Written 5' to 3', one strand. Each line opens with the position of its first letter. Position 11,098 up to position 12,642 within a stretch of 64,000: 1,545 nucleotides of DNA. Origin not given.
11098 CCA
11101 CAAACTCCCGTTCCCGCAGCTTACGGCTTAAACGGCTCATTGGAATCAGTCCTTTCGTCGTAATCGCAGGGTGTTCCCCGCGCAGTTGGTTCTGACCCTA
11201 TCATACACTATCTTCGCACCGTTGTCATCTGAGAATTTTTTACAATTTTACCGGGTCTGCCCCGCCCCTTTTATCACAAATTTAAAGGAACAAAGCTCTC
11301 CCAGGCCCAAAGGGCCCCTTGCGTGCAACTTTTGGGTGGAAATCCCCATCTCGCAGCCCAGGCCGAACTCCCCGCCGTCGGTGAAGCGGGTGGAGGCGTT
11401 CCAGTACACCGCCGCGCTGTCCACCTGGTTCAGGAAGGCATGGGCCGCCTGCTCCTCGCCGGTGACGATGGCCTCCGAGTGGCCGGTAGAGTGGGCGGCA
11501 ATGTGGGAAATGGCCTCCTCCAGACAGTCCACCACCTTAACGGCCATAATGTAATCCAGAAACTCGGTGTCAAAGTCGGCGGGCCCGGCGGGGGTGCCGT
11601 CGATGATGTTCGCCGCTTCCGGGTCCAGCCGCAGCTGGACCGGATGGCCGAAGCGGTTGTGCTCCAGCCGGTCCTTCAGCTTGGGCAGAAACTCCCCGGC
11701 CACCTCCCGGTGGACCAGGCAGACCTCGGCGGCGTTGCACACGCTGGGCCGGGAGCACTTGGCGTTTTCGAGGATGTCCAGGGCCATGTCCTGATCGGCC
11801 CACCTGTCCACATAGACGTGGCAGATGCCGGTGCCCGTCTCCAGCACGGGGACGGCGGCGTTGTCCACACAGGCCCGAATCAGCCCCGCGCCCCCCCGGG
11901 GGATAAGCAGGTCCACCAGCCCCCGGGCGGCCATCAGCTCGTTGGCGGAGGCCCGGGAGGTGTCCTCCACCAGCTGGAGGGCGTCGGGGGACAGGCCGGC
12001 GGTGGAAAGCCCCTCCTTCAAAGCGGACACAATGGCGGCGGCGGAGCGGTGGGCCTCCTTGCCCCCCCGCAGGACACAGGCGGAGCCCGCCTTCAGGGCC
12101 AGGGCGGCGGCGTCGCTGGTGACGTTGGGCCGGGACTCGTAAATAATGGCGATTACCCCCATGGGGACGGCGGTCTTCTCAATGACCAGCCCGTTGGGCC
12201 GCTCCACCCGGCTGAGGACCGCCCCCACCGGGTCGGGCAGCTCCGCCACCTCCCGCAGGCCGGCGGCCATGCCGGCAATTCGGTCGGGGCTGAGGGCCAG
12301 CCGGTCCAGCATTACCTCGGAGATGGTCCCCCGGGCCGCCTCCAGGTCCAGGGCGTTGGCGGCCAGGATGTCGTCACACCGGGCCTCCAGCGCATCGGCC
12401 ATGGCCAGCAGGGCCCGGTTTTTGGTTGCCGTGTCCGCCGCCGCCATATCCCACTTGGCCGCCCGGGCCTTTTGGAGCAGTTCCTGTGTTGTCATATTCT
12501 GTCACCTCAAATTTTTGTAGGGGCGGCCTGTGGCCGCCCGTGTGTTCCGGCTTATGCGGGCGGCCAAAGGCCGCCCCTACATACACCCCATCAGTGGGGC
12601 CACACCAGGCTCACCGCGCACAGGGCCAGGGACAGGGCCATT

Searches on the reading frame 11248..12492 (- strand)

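Call 72: search_protein_families(library=pfam, proteins=[window:11248-12492:-], max_evalue=0.001)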
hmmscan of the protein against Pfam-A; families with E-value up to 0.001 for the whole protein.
window:11248-12492:- (414 aa): 1 family
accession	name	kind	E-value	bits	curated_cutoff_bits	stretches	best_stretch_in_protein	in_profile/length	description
PF00171.27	Aldedh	-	2e-20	73.3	23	1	4-286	33-303/461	Aldehyde dehydrogenase family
